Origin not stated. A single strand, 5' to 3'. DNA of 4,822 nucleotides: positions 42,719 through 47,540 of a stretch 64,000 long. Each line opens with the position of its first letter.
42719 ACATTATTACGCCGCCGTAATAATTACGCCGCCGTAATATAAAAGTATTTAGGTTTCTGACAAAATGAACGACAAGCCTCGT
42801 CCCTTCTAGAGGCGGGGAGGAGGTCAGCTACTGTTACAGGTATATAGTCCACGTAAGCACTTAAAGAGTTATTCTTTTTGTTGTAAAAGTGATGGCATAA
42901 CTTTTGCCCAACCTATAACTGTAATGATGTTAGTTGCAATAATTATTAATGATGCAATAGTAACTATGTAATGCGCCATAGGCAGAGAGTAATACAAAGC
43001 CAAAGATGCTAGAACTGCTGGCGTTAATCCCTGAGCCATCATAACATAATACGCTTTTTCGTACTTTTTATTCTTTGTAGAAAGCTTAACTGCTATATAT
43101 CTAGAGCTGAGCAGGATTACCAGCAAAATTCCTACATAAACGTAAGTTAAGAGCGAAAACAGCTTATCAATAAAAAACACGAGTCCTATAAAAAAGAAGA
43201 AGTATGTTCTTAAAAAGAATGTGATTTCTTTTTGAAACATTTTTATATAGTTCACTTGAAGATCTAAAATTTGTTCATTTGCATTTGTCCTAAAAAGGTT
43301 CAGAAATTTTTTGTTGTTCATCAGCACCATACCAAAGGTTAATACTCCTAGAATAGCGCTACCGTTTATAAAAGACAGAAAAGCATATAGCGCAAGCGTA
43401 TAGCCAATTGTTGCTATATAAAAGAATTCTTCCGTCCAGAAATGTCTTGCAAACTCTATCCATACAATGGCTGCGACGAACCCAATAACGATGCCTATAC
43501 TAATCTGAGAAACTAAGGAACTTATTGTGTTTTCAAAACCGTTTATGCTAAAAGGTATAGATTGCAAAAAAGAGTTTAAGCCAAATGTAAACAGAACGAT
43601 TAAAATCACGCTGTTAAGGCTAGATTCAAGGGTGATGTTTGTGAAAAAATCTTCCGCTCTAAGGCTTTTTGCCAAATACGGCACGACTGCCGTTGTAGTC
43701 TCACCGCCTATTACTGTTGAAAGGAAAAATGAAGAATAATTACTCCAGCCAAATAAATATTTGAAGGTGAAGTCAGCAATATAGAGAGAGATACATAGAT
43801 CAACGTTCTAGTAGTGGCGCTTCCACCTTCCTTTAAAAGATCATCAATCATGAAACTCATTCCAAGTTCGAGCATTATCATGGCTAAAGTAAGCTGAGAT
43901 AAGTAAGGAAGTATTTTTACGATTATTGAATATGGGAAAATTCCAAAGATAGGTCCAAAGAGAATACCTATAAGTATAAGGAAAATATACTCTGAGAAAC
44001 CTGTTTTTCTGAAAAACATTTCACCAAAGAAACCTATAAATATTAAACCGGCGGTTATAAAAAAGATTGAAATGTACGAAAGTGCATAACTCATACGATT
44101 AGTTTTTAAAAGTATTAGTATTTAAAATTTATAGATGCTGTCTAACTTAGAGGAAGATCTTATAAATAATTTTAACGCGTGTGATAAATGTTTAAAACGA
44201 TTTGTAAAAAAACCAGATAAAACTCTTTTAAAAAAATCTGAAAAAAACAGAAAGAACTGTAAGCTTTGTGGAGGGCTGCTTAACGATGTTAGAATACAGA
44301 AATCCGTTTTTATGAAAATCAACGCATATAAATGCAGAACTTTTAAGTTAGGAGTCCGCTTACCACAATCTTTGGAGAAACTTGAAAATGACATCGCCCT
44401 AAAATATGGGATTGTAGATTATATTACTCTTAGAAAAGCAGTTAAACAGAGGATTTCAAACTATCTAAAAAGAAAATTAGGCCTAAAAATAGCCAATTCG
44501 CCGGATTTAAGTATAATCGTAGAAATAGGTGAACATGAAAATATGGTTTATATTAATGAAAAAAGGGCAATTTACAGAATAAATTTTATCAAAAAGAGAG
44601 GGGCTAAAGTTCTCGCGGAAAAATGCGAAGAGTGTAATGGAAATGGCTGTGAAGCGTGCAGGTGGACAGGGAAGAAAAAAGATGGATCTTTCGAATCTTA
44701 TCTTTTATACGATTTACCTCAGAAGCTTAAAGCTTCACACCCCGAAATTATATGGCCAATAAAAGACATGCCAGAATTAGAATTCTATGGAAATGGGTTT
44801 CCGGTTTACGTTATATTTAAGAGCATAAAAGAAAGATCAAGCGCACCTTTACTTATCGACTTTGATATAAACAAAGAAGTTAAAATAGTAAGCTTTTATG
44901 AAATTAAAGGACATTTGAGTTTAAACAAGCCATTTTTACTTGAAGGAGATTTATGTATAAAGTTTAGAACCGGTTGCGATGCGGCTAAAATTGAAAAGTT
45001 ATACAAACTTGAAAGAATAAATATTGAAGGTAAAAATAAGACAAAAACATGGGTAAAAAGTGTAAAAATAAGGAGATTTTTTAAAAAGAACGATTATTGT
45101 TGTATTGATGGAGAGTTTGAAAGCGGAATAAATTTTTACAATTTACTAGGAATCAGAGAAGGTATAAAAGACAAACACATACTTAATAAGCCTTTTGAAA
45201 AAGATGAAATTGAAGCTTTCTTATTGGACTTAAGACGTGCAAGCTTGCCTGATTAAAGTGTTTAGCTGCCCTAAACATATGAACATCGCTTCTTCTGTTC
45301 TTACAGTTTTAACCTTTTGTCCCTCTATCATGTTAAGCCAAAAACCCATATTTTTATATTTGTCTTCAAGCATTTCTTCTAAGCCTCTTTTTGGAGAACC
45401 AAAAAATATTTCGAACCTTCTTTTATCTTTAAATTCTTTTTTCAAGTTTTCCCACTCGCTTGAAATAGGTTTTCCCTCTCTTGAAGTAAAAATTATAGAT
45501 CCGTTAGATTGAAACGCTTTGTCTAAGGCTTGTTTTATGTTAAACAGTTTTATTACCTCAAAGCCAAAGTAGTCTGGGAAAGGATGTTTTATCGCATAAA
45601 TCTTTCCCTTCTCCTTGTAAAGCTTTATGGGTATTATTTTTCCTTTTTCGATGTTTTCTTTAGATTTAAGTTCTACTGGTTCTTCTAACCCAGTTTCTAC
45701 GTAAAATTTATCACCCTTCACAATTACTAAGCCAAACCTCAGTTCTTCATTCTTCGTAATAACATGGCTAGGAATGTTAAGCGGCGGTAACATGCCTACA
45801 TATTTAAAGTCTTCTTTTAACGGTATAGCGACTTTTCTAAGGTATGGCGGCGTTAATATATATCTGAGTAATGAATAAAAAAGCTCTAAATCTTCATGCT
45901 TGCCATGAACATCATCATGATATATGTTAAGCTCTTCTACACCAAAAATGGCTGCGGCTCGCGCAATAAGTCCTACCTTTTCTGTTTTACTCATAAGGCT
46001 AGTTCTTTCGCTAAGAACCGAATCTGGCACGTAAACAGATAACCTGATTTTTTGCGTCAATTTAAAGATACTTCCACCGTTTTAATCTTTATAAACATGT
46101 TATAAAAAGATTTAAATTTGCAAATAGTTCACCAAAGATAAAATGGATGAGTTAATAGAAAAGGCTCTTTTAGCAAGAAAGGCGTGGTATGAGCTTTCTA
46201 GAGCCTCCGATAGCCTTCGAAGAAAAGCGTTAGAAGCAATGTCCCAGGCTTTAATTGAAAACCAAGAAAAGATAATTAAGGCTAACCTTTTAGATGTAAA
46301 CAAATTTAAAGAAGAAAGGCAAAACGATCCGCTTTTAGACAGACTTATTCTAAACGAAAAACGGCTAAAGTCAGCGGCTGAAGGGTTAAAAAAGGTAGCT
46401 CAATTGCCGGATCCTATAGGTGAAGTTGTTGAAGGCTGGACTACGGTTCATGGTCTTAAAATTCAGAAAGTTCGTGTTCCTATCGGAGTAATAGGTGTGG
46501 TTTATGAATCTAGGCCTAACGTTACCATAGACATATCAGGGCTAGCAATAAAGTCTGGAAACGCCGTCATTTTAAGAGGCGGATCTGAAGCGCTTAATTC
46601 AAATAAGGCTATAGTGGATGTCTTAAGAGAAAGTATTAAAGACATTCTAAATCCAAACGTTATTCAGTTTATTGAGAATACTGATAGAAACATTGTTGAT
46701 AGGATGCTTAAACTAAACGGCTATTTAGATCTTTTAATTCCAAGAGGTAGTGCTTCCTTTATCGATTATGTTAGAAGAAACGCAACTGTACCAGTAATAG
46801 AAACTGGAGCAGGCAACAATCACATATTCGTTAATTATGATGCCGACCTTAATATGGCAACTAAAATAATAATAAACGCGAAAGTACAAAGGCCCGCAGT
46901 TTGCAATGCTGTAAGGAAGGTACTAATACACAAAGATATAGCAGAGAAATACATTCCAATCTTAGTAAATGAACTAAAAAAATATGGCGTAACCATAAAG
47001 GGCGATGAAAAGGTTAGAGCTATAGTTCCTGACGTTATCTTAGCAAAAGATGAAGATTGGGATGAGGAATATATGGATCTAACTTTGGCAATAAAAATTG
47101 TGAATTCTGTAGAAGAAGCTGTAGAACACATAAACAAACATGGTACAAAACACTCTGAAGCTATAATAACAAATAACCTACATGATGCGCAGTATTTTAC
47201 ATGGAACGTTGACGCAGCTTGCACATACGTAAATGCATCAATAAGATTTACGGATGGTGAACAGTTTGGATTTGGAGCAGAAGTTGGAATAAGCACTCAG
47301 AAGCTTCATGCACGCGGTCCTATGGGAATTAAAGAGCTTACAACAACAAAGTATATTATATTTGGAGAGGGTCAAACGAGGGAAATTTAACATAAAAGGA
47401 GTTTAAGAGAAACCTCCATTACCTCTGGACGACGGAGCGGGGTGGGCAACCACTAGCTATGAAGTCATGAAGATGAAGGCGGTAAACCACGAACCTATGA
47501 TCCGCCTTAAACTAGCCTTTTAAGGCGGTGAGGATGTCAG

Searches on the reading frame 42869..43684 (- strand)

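Call 10: search_protein_families(library=pfam, proteins=[window:42869-43684:-])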
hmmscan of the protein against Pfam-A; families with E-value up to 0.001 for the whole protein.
window:42869-43684:- (271 aa): 1 family
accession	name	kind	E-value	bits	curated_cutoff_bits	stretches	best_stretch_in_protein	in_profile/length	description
PF00999.27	Na_H_Exchanger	-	1.5e-11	44.2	26.2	1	10-257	132-363/375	Sodium/hydrogen exchanger, transmembrane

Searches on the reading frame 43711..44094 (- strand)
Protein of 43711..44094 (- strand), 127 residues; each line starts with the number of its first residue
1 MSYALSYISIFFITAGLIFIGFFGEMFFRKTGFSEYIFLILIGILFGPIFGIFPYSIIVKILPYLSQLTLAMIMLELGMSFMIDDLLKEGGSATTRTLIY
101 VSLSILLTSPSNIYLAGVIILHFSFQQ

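Call 44: search_protein_families(library=pfam, proteins=[window:43711-44094:-], max_evalue=0.01)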
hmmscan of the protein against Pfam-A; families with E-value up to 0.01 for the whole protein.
window:43711-44094:- (127 aa): 1 family
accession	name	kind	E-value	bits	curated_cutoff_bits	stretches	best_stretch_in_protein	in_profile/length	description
PF00999.27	Na_H_Exchanger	-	1.3e-06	28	26.2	1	22-109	5-90/375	Sodium/hydrogen exchanger, transmembrane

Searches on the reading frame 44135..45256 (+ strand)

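Call 8: search_protein_families(library=pfam, proteins=[window:44135-45256:+])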
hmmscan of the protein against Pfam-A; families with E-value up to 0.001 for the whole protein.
window:44135-45256:+ (373 aa): 1 family
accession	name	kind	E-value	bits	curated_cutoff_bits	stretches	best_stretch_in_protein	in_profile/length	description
PF22023.1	Pus10_THUMP_arc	-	2.1e-05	25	28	1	56-129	3-77/78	Pus10 THUMP domain, archaeal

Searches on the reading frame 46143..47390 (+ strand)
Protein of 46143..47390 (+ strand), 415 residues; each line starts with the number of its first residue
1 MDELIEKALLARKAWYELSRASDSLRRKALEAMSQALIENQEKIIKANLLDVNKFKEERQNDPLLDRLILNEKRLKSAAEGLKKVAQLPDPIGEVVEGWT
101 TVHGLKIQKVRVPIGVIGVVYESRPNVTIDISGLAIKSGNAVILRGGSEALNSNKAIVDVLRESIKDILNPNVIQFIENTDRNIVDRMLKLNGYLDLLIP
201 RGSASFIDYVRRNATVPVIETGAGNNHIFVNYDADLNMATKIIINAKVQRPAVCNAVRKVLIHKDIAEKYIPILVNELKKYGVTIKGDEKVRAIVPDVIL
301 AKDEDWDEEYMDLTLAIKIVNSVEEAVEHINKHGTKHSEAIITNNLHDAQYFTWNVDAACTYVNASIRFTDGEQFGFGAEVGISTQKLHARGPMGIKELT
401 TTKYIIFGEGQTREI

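Call 8: search_protein_families(library=pfam, proteins=[window:46143-47390:+])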
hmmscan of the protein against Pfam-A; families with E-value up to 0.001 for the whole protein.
window:46143-47390:+ (415 aa): 1 family
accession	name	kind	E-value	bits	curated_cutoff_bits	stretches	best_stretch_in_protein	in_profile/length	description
PF00171.27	Aldedh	-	2.2e-20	73.1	23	1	11-286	38-301/461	Aldehyde dehydrogenase family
